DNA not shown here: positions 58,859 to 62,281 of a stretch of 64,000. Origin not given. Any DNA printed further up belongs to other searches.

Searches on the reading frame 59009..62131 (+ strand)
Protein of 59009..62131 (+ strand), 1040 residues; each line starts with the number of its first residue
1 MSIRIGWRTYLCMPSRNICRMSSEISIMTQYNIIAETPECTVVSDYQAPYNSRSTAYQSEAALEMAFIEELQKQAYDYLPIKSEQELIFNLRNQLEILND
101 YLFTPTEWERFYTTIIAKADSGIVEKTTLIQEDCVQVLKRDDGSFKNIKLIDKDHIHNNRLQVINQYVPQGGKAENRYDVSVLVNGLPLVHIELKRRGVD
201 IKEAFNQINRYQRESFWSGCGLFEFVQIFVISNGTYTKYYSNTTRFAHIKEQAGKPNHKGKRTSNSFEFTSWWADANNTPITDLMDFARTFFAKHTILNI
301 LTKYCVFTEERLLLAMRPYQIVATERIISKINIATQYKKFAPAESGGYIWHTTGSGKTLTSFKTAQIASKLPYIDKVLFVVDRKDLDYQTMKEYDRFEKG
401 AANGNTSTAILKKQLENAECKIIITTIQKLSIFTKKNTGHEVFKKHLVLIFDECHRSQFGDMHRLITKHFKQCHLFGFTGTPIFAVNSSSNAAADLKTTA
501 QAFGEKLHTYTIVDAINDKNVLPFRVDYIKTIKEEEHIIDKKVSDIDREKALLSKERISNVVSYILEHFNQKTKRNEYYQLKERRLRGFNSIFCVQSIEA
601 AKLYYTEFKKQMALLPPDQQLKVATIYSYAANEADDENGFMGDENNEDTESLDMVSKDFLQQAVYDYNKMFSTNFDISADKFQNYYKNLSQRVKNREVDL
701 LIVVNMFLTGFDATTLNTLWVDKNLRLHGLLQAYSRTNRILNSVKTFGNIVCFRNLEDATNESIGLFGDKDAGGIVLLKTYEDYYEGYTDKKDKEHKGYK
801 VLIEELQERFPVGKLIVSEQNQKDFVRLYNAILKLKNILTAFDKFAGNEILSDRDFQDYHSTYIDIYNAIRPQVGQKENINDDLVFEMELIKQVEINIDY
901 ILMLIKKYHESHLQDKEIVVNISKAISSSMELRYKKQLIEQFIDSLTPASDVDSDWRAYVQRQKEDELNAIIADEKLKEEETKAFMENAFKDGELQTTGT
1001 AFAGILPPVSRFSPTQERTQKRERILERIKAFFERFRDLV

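Call 100: search_protein_families(library=pfam, proteins=[window:59009-62131:+], max_evalue=0.0001)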
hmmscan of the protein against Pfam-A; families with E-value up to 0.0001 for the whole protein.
window:59009-62131:+ (1040 aa): 6 families
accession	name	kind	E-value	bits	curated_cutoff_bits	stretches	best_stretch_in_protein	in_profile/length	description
PF12008.13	EcoR124_C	-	2.3e-65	221.2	23.1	1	776-1036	1-260/260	Type I restriction and modification enzyme - subunit R C terminal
PF22679.2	T1R_D3-like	-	1.2e-58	198.4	27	1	588-755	2-158/158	Type I restriction enzyme subunit R domain 3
PF18766.7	SWI2_SNF2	-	5.4e-55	186.9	26.7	1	319-550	1-215/221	SWI2/SNF2 ATPase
PF04313.20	HSDR_N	-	1.5e-46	159.2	25.1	1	57-246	1-196/198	Type I restriction enzyme R protein N terminus (HSDR_N)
PF04851.21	ResIII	-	1.6e-38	132.6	22.5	1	315-483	3-163/164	Type III restriction enzyme, res subunit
PF00270.35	DEAD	-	5.3e-10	39.7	26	1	352-483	22-161/167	DEAD/DEAH box helicase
